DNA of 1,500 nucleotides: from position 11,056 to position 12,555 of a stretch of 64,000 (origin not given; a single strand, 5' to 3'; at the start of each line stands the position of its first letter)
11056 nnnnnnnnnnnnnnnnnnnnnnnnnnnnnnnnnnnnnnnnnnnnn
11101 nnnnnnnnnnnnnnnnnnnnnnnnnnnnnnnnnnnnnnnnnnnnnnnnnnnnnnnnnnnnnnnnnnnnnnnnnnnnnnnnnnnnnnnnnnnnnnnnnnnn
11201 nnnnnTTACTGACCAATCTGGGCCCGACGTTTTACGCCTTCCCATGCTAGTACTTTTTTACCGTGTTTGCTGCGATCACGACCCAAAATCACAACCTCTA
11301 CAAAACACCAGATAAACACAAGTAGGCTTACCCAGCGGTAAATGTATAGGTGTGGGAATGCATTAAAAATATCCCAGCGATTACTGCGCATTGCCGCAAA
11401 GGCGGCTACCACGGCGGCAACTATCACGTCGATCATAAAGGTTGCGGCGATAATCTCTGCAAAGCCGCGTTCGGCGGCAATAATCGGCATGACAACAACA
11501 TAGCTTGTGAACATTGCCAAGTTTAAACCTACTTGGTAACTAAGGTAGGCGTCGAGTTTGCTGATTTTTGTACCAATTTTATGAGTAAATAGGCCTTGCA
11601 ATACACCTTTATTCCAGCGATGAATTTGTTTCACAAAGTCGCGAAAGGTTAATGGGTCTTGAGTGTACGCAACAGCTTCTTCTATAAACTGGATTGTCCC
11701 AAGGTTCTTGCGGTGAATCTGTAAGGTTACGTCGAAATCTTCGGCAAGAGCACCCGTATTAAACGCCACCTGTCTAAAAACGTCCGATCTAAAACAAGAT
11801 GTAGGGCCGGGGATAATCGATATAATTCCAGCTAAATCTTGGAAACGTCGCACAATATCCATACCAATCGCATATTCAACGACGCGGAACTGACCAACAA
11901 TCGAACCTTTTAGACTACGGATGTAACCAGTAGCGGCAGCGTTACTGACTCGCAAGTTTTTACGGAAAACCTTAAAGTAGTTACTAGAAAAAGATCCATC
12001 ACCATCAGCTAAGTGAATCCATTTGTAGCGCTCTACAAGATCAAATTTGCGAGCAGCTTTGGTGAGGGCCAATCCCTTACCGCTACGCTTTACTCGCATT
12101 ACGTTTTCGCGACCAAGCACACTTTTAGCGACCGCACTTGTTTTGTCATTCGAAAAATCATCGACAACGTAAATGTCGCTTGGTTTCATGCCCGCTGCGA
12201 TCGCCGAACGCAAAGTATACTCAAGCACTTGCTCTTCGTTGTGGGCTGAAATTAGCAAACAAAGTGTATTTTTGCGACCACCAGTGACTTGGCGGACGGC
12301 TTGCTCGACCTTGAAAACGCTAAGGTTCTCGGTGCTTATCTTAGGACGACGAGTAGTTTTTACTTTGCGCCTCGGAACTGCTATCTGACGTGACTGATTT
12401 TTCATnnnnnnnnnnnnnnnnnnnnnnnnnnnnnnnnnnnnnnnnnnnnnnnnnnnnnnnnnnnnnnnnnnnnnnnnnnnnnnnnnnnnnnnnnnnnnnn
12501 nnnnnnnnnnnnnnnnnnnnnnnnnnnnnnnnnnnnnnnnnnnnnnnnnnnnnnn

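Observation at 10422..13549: A 56-aa protein that is little more than an LPNTG sorting signal heads a processive GT2 plus deacetylase operon, next to a sortase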

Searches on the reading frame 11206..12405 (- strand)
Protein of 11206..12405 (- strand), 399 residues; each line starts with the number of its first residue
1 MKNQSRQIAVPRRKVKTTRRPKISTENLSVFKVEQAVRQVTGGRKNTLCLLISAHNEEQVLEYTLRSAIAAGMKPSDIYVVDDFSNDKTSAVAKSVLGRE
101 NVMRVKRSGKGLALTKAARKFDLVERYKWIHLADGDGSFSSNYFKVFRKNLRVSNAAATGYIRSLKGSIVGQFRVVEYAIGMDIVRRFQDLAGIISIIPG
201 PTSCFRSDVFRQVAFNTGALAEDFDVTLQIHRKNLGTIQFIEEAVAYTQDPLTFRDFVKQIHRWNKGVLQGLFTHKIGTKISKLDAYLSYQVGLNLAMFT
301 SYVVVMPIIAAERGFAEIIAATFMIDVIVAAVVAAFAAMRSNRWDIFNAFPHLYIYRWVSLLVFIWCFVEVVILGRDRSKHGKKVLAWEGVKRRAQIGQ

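Call 3: search_protein_families(library=pfam, proteins=[window:11206-12405:-], max_evalue=0.1)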
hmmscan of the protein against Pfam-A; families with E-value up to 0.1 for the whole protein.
window:11206-12405:- (399 aa): 5 families
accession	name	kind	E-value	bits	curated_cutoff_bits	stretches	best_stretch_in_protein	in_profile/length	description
PF13632.12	Glyco_trans_2_3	-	1.6e-13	51.4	27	1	129-331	1-191/198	Glycosyl transferase family group 2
PF13641.12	Glyco_tranf_2_3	-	1.1e-11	45.6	27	1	49-266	4-229/230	Glycosyltransferase like family 2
PF00535.33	Glycos_transf_2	-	1.7e-11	44.8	23.3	1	50-208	2-162/168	Glycosyl transferase family 2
PF13506.12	Glyco_transf_21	-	5.8e-05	23.1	21.7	1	126-266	30-174/174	Glycosyl transferase family 21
PF13704.12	Glyco_tranf_2_4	-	0.0013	19.6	27.5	1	55-136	1-81/98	Glycosyl transferase family 2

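Call 4: search_protein_families(library=ncbifam, proteins=[window:11206-12405:-], max_evalue=0.1)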
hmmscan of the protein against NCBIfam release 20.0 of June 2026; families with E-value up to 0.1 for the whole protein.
window:11206-12405:- (399 aa): 11 families
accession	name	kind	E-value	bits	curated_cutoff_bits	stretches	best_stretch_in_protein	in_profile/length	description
TIGR03937.1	PgaC_IcaA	equivalog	1.6e-23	83.4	422.3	1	39-309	38-315/407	poly-beta-1,6-N-acetyl-D-glucosamine synthase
NF053846.1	glyco_with_XrtP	equivalog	9.9e-10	37.6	520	2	50-121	45-122/440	XrtP-associated glycosyltransferase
TIGR03111.1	glyc2_xrt_Gpos1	hypoth_equivalog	7e-09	35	363.95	1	46-273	49-291/439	TIGR03111 family XrtG-associated glycosyltransferase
TIGR04182.1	glyco_TIGR04182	equivalog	3e-06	26.8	325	1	48-145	2-91/293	S-layer glycoprotein N-glycosyltransferase AglJ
TIGR04283.1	glyco_like_mftF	equivalog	7e-06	25.8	182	1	50-245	3-182/221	TIGR04283 family arsenosugar biosynthesis glycosyltransferase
TIGR03030.1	CelA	equivalog_domain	0.00018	19.7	699.1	1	215-275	325-384/714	UDP-forming cellulose synthase catalytic subunit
NF010496.0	PRK13915.1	equivalog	0.0073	15.4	262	1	29-117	17-111/307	glucosyl-3-phosphoglycerate synthase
TIGR03469.1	HpnB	hypoth_equivalog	0.0086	15.1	379.25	1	47-98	45-97/386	hopene-associated glycosyltransferase HpnB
NF050050.1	ProtGlycPglI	equivalog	0.013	14.9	500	1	47-104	3-60/306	GalNAc(5)-diNAcBac-PP-undecaprenol beta-1,3-glucosyltransferase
NF007482.0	PRK10073.1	equivalog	0.032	13.2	423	1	45-100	5-60/334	glycosyltransferase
NF047683.1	TeichurnBiosyTuaG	equivalog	0.068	12.8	400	1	45-109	5-69/252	teichuronic acid biosynthesis protein TuaG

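Call 6: find_related_loci(query=window:11206-12405:-, collection=genome_contigs, flank=6000)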
Query window:11206-12405:- (399 aa) in genome_contigs; peptide patterns used: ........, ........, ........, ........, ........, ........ (x = any residue, [..] = any of these).
31 stretches matched a pattern; 4 encode a relative of the query (tblastn E <= 1e-3); 4 distinct loci.
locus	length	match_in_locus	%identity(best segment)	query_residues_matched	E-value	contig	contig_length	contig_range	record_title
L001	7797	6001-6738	25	40-279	1e-12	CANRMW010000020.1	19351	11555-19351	MAG: uncultured Clostridia bacterium isolate Lapin-021__bin58 genome assembly, contig: Lapin-021__NODE_3200_length_19351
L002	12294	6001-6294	33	50-144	2e-8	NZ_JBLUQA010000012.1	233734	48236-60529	Pseudomonas sp. NY15435 contig00012, whole genome shotgun sequence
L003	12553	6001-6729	24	40-273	5e-7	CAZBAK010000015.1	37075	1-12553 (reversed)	MAG TPA_asm: uncultured Tissierella sp. isolate SRP294416_co2_532 genome assembly, contig: NODE_718_length_37075_cov_8.9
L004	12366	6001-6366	26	44-144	9e-5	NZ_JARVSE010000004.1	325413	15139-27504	Pseudarthrobacter sp. efr-133-R2A-89 NODE_6_length_325413_cov_53.806410, whole genome shotgun sequence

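Call 8: find_homologous_proteins(query=window:11206-12405:-, max_evalue=1e-10)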
Query window:11206-12405:- (399 aa): 475 proteins with E <= 1e-10 among 8000 candidates; the best 120 are listed.
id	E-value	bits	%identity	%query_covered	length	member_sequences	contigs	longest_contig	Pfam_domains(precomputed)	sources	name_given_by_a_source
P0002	5.9e-261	883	100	100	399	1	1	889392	PF13632.13,PF13641.13,PF00535.33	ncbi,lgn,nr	ncbi:MAG TPA: glycosyltransferase family 2 protein [Candidatus Saccharimonadales bacterium]|nr:glyco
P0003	3.9e-220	748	83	98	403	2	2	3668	PF13632.13,PF13641.13,PF00535.33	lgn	-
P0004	2.0e-213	726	81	98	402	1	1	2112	PF13632.13,PF13641.13,PF00535.33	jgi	jgi:cellulose synthase/poly-beta-1,6-N-acetylglucosamine synthase-like glycosyltransferase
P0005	2.6e-181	621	71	98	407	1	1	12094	PF13632.13,PF13641.13,PF00535.33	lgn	-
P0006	1.2e-176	605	74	88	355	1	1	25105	PF13632.13,PF13641.13,PF00535.33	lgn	-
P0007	6.7e-167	573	71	88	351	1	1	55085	PF13632.13,PF13641.13,PF00535.33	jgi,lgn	jgi:cellulose synthase/poly-beta-1,6-N-acetylglucosamine synthase-like glycosyltransferase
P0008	3.0e-158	545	66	88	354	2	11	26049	PF13632.13,PF13641.13,PF00535.33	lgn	-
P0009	2.4e-154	532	65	88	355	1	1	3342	PF13632.13,PF13641.13,PF00535.33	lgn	-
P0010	3.4e-154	531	66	88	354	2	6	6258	PF13632.13,PF13641.13,PF00535.33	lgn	-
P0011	1.4e-153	529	65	88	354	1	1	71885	PF13632.13,PF13641.13,PF00535.33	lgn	-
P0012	9.4e-153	527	64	88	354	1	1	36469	PF13632.13,PF13641.13,PF00535.33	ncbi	-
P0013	3.0e-148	512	64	86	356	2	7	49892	PF13632.13,PF13641.13,PF00535.33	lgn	-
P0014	6.0e-140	485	59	89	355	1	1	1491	PF13632.13,PF13641.13,PF00535.33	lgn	-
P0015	3.3e-134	466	58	88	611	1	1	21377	PF13632.13,PF13641.13,PF00535.33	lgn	-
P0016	7.3e-134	465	58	84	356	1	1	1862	PF13632.13,PF13641.13,PF00535.33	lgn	-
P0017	1.8e-133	463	58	87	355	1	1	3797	PF13632.13,PF13641.13,PF00535.33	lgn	-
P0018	1.3e-132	460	61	87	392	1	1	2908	PF13632.13,PF13641.13,PF00535.33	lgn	-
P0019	2.1e-132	460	56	94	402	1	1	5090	PF13632.13,PF13641.13,PF00535.33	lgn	-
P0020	1.1e-131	457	57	87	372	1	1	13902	PF13632.13,PF13641.13,PF00535.33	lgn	-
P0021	1.7e-131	457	57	84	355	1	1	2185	PF13632.13,PF13641.13,PF00535.33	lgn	-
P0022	4.9e-131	455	57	89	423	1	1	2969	PF13632.13,PF13641.13,PF00535.33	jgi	jgi:cellulose synthase/poly-beta-1,6-N-acetylglucosamine synthase-like glycosyltransferase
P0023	7.3e-131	455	57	88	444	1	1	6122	PF13632.13,PF13506.14,PF13641.13,PF00535.33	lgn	-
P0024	2.1e-130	453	54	96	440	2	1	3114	PF13632.13,PF13641.13,PF00535.33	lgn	-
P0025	2.1e-130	453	59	83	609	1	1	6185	PF13632.13,PF13641.13,PF00535.33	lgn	-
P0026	2.2e-130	453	57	88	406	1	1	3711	PF13632.13,PF13641.13,PF00535.33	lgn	-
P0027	4.4e-130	452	56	89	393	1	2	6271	PF13632.13,PF13641.13,PF00535.33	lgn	-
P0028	5.8e-130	452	60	87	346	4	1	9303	PF13632.13,PF13641.13,PF00535.33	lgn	-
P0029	6.0e-130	452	56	90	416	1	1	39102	PF13632.13,PF13641.13,PF00535.33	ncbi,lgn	-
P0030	7.6e-130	451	58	89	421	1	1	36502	PF13632.13,PF13641.13,PF00535.33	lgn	-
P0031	8.4e-130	451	57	87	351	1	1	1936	PF13632.13,PF13641.13,PF00535.33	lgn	-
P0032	1.1e-129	451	53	93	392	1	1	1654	PF13632.13,PF13641.13,PF00535.33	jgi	jgi:cellulose synthase/poly-beta-1,6-N-acetylglucosamine synthase-like glycosyltransferase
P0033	1.2e-129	451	57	85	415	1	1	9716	PF13632.13,PF13641.13,PF00535.33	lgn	-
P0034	1.6e-129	450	60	84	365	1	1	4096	PF13632.13,PF13641.13,PF00535.33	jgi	jgi:cellulose synthase/poly-beta-1,6-N-acetylglucosamine synthase-like glycosyltransferase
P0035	1.7e-129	450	57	88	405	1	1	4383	PF13632.13,PF13641.13,PF00535.33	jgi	jgi:cellulose synthase/poly-beta-1,6-N-acetylglucosamine synthase-like glycosyltransferase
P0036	1.7e-129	450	52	98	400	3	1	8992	PF13632.13,PF13641.13,PF00535.33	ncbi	-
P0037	2.0e-129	450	52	96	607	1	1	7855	PF13632.13,PF13641.13,PF00535.33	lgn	-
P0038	2.5e-129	450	58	88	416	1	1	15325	PF13632.13,PF13641.13,PF00535.33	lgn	-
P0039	2.8e-129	449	58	88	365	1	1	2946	PF13632.13,PF13641.13,PF00535.33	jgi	jgi:biofilm PGA synthesis N-glycosyltransferase PgaC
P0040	3.0e-129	449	62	78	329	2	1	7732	PF13632.13,PF13641.13,PF00535.33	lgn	-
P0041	3.2e-129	449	57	90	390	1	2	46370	PF13632.13,PF13641.13,PF00535.33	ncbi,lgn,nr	ncbi:MAG TPA: glycosyltransferase family 2 protein [Candidatus Saccharimonadales bacterium]|nr:glyco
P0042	3.3e-129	449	58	84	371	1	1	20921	PF13632.13,PF13641.13,PF00535.33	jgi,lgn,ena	-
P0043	3.9e-129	449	59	87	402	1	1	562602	PF13632.13,PF13641.13,PF00535.33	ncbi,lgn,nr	ncbi:MAG TPA: glycosyltransferase family 2 protein [Nevskiaceae bacterium]|nr:glycosyltransferase fa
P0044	4.2e-129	449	58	85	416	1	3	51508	PF13632.13,PF13506.14,PF13641.13,PF00535.33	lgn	-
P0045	4.7e-129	449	58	88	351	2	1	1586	PF13632.13,PF13641.13,PF00535.33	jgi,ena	-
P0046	5.5e-129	448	54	94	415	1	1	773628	PF13632.13,PF13641.13,PF00535.33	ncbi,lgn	-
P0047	6.6e-129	448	58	89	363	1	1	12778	PF13632.13,PF13641.13,PF00535.33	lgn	-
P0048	9.5e-129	448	56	90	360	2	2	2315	PF13632.13,PF13641.13,PF00535.33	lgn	-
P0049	1.4e-128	447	54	91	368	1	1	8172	PF13632.13,PF13641.13,PF00535.33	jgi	-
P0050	1.5e-128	447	58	89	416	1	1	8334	PF13632.13,PF13641.13,PF00535.33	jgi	jgi:biofilm PGA synthesis N-glycosyltransferase PgaC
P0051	2.2e-128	447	59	86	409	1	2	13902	PF13632.13,PF13641.13,PF00535.33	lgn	-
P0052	2.3e-128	446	55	92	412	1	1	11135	PF13632.13,PF13641.13,PF00535.33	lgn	-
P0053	2.4e-128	446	58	84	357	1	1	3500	PF13632.13,PF13641.13,PF00535.33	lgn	-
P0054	2.8e-128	446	59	87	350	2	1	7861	PF13632.13,PF13641.13,PF00535.33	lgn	-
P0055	3.0e-128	446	56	89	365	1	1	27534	PF13632.13,PF13641.13,PF00535.33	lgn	-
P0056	3.2e-128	446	55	93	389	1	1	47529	PF13632.13,PF13641.13,PF00535.33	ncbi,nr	ncbi:MAG: hypothetical protein JWS12_95 [Candidatus Saccharibacteria bacterium]|nr:hypothetical prot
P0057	4.9e-128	445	53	98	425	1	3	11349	PF13632.13,PF13506.14,PF13641.13,PF00535.33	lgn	-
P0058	6.2e-128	445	56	88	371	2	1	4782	PF13632.13,PF13641.13,PF00535.33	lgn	-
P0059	6.2e-128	445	60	85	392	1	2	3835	PF13632.13,PF13641.13,PF00535.33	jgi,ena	-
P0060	7.2e-128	445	56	91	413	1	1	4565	PF13632.13,PF13641.13,PF00535.33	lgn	-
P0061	8.3e-128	445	57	89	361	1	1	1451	PF13632.13,PF13641.13,PF00535.33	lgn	-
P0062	2.1e-127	443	55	91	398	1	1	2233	PF13632.13,PF13641.13,PF00535.33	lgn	-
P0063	2.5e-127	443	53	95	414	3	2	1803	PF13632.13,PF13641.13,PF00535.33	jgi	jgi:cellulose synthase/poly-beta-1,6-N-acetylglucosamine synthase-like glycosyltransferase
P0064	2.5e-127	443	56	90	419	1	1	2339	PF13632.13,PF13641.13,PF00535.33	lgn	-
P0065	2.8e-127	443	52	98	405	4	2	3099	PF13632.13,PF13641.13,PF00535.33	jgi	jgi:cellulose synthase/poly-beta-1,6-N-acetylglucosamine synthase-like glycosyltransferase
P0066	2.8e-127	443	57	88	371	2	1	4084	PF13632.13,PF13641.13,PF00535.33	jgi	-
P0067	3.2e-127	443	53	98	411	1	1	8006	PF13632.13,PF13641.13,PF00535.33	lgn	-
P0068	3.4e-127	443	58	84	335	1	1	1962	PF13632.13,PF13641.13,PF00535.33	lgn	-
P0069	3.9e-127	442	57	88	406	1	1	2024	PF13632.13,PF13641.13,PF00535.33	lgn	-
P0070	4.3e-127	442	56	87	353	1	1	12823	PF13632.13,PF13641.13,PF00535.33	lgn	-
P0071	4.4e-127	442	57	88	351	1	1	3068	PF13632.13,PF13641.13,PF00535.33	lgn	-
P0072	4.7e-127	442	57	85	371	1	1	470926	PF13632.13,PF13641.13,PF00535.33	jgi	jgi:biofilm PGA synthesis N-glycosyltransferase PgaC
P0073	4.9e-127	442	58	85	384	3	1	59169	PF13632.13,PF13641.13,PF00535.33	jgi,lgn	jgi:cellulose synthase/poly-beta-1,6-N-acetylglucosamine synthase-like glycosyltransferase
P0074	5.5e-127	442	58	88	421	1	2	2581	PF13632.13,PF13641.13,PF00535.33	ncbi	-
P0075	6.4e-127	442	56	92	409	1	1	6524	PF13632.13,PF13641.13,PF00535.33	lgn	-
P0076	6.9e-127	442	54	97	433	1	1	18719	PF13632.13,PF13641.13,PF00535.33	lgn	-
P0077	8.0e-127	441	59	88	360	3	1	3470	PF13632.13,PF13641.13,PF00535.33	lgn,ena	-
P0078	8.5e-127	441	55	88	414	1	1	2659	PF13632.13,PF13641.13,PF00535.33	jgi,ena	-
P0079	9.8e-127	441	54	89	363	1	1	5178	PF13632.13,PF13641.13,PF00535.33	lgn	-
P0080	1.1e-126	441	57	85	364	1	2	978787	PF13632.13,PF13641.13,PF00535.33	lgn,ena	-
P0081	1.1e-126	441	51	98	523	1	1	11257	PF13632.13,PF13641.13,PF00535.33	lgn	-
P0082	1.2e-126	441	56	88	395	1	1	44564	PF13632.13,PF13641.13,PF00535.33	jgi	jgi:cellulose synthase/poly-beta-1,6-N-acetylglucosamine synthase-like glycosyltransferase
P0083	1.2e-126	441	57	88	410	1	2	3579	PF13632.13,PF13641.13,PF00535.33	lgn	-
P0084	1.2e-126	441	54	96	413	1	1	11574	PF13632.13,PF13641.13,PF00535.33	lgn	-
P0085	1.4e-126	441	55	88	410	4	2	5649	PF13632.13,PF13641.13,PF00535.33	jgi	jgi:cellulose synthase/poly-beta-1,6-N-acetylglucosamine synthase-like glycosyltransferase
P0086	1.5e-126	440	58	88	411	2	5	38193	PF13632.13,PF13641.13,PF00535.33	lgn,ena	-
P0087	1.7e-126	440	55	88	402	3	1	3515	PF13632.13,PF13641.13,PF00535.33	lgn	-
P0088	2.0e-126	440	57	85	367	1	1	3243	PF13632.13,PF13641.13,PF00535.33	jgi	jgi:cellulose synthase/poly-beta-1,6-N-acetylglucosamine synthase-like glycosyltransferase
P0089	2.1e-126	440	56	88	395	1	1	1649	PF13632.13,PF13641.13,PF00535.33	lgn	-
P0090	2.2e-126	440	55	90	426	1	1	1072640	PF13632.13,PF13641.13,PF00535.33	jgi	jgi:cellulose synthase/poly-beta-1,6-N-acetylglucosamine synthase-like glycosyltransferase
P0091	2.3e-126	440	57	86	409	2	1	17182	PF13632.13,PF13641.13,PF00535.33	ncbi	-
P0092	2.3e-126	440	58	83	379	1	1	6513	PF13632.13,PF13641.13,PF00535.33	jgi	jgi:cellulose synthase/poly-beta-1,6-N-acetylglucosamine synthase-like glycosyltransferase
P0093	2.5e-126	440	54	96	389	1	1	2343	PF13632.13,PF13641.13,PF00535.33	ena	-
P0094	2.6e-126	440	59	88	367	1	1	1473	PF13632.13,PF13641.13,PF00535.33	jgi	jgi:cellulose synthase/poly-beta-1,6-N-acetylglucosamine synthase-like glycosyltransferase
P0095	2.7e-126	440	58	89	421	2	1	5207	PF13632.13,PF13641.13,PF00535.33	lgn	-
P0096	2.8e-126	440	57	88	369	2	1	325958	PF13632.13,PF13641.13,PF00535.33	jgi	jgi:cellulose synthase/poly-beta-1,6-N-acetylglucosamine synthase-like glycosyltransferase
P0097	2.8e-126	440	55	93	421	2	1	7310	PF13632.13,PF13641.13,PF00535.33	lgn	-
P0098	3.0e-126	439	53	97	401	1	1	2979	PF13632.13,PF13641.13,PF00535.33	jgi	jgi:cellulose synthase/poly-beta-1,6-N-acetylglucosamine synthase-like glycosyltransferase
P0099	3.0e-126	439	53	91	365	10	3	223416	PF13632.13,PF13641.13,PF00535.33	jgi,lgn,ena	jgi:biofilm PGA synthesis N-glycosyltransferase PgaC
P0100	3.2e-126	439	58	84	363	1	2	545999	PF13632.13,PF13641.13,PF00535.33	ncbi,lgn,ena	ncbi:MAG: glycosyltransferase family 2 protein [Patescibacteria group bacterium]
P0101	3.5e-126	439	52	97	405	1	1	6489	PF13632.13,PF13641.13,PF00535.33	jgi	jgi:cellulose synthase/poly-beta-1,6-N-acetylglucosamine synthase-like glycosyltransferase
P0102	3.7e-126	439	54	88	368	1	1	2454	PF13632.13,PF13641.13,PF00535.33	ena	-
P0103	3.9e-126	439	57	88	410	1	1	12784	PF13632.13,PF13641.13,PF00535.33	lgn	-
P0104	4.2e-126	439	57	88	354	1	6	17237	PF13632.13,PF13641.13,PF01644.24,PF00535.33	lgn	-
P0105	4.6e-126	439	57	88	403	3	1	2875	PF13632.13,PF13641.13,PF00535.33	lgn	-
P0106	4.9e-126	439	56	85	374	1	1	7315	PF13632.13,PF13641.13,PF00535.33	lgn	-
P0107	5.0e-126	439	58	84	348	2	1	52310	PF13632.13,PF13641.13,PF00535.33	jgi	jgi:cellulose synthase/poly-beta-1,6-N-acetylglucosamine synthase-like glycosyltransferase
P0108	5.7e-126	439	53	98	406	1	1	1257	PF13632.13,PF13641.13,PF00535.33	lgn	-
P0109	6.6e-126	438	54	88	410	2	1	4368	PF13632.13,PF13641.13,PF00535.33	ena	-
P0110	9.2e-126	438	55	87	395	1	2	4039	PF13632.13,PF13641.13,PF00535.33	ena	-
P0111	1.0e-125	438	58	84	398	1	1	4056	PF13632.13,PF13641.13,PF00535.33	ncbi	-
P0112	1.1e-125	438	57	88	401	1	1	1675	PF13632.13,PF13641.13,PF00535.33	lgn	-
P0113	1.1e-125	438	58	88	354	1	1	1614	PF13632.13,PF13641.13,PF01644.24,PF00535.33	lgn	-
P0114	1.2e-125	438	54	87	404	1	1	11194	PF13632.13,PF13641.13,PF00535.33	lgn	-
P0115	1.2e-125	437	55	89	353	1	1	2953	PF13632.13,PF13641.13,PF00535.33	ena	-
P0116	1.3e-125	437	55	91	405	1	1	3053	PF13632.13,PF13641.13,PF00535.33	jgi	jgi:cellulose synthase/poly-beta-1,6-N-acetylglucosamine synthase-like glycosyltransferase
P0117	1.5e-125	437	57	87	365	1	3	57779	PF13632.13,PF13641.13,PF00535.33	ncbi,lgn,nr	ncbi:MAG TPA: glycosyltransferase family 2 protein [Candidatus Saccharimonadales bacterium]|nr:glyco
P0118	1.7e-125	437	58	87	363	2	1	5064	PF13632.13,PF13641.13,PF00535.33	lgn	-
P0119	1.7e-125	437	55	88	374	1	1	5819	PF13632.13,PF13641.13,PF00535.33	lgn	-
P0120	1.9e-125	437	52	96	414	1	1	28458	PF13632.13,PF13641.13,PF00535.33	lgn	-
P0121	2.0e-125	437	57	85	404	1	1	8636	PF13632.13,PF13641.13,PF00535.33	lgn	-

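Call 9: find_encoding_contigs(protein=P0003, flank=5000, max_places=2)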
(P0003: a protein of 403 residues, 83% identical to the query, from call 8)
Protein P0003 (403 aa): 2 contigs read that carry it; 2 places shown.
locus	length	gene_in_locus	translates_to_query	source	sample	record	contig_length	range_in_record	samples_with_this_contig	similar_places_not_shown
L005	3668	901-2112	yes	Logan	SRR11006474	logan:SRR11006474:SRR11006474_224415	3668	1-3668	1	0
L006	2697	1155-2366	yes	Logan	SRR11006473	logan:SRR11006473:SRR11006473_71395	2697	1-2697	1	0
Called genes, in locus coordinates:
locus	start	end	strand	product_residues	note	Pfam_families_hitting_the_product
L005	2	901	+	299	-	?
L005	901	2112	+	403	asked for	PF00535:Glycos_transf_2, PF13641:Glyco_tranf_2_3, PF13632:Glyco_trans_2_3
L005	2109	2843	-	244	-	PF04203:Sortase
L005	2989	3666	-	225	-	?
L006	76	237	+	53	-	-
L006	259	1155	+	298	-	PF01522:Polysacc_deac_1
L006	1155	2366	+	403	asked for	PF00535:Glycos_transf_2, PF13641:Glyco_tranf_2_3, PF13632:Glyco_trans_2_3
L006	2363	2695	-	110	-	?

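Call 10: find_encoding_contigs(protein=P0005, flank=5000, max_places=2)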
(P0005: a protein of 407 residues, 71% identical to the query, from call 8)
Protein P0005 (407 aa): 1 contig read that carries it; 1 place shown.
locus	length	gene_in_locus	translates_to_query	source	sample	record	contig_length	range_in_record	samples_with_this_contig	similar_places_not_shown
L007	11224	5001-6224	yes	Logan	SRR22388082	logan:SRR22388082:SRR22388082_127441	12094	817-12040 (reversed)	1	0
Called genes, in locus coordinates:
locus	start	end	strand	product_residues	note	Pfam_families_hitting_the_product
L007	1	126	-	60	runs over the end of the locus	?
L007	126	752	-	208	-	PF00297:Ribosomal_L3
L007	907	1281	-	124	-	PF00072:Response_reg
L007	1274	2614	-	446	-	PF00512:HisKA, PF02518:HATPase_c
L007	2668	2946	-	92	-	-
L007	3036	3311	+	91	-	-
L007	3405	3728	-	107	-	PF00338:Ribosomal_S10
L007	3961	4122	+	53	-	-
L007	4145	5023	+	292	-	PF01522:Polysacc_deac_1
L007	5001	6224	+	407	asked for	PF00535:Glycos_transf_2, PF13641:Glyco_tranf_2_3, PF13632:Glyco_trans_2_3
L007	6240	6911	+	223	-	PF20240:DUF6597, PF00165:HTH_AraC (faint), PF12833:HTH_18 (weak)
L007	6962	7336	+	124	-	PF00903:Glyoxalase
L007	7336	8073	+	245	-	PF08713:DNA_alkylation (weak)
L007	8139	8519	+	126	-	PF00903:Glyoxalase (weak), PF12681:Glyoxalase_2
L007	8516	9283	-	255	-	PF04203:Sortase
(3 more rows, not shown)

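Call 11: find_encoding_contigs(protein=P0007, flank=5000, max_places=2)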
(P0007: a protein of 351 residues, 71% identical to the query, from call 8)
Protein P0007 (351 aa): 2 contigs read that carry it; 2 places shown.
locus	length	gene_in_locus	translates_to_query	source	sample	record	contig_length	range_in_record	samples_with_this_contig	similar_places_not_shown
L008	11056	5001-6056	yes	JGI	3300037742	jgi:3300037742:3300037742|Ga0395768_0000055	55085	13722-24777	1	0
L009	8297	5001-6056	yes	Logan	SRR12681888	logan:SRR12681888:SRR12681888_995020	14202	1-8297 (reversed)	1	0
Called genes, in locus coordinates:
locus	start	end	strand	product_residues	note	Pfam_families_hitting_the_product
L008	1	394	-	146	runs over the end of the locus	-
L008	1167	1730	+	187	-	-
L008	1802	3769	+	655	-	PF00270:DEAD (faint), PF04851:ResIII, PF17757:UvrB_inter, PF27431:UvrB_3rd, PF00271:Helicase_C, PF12344:UvrB, PF02151:UVR (weak)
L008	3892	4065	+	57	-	-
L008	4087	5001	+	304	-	PF01522:Polysacc_deac_1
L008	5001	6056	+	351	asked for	PF00535:Glycos_transf_2, PF13641:Glyco_tranf_2_3, PF13632:Glyco_trans_2_3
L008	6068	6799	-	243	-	PF04203:Sortase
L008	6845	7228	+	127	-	PF02686:GatC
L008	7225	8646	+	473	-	PF01425:Amidase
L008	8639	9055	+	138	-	-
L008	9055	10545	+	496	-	PF02934:GatB_N, PF02637:GatB_Yqey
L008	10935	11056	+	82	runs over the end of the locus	-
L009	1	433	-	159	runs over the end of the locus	-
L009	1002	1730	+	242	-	-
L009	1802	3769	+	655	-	PF00270:DEAD (faint), PF04851:ResIII, PF17757:UvrB_inter, PF27431:UvrB_3rd, PF00271:Helicase_C, PF12344:UvrB, PF02151:UVR (weak)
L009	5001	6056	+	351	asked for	PF00535:Glycos_transf_2, PF13641:Glyco_tranf_2_3, PF13632:Glyco_trans_2_3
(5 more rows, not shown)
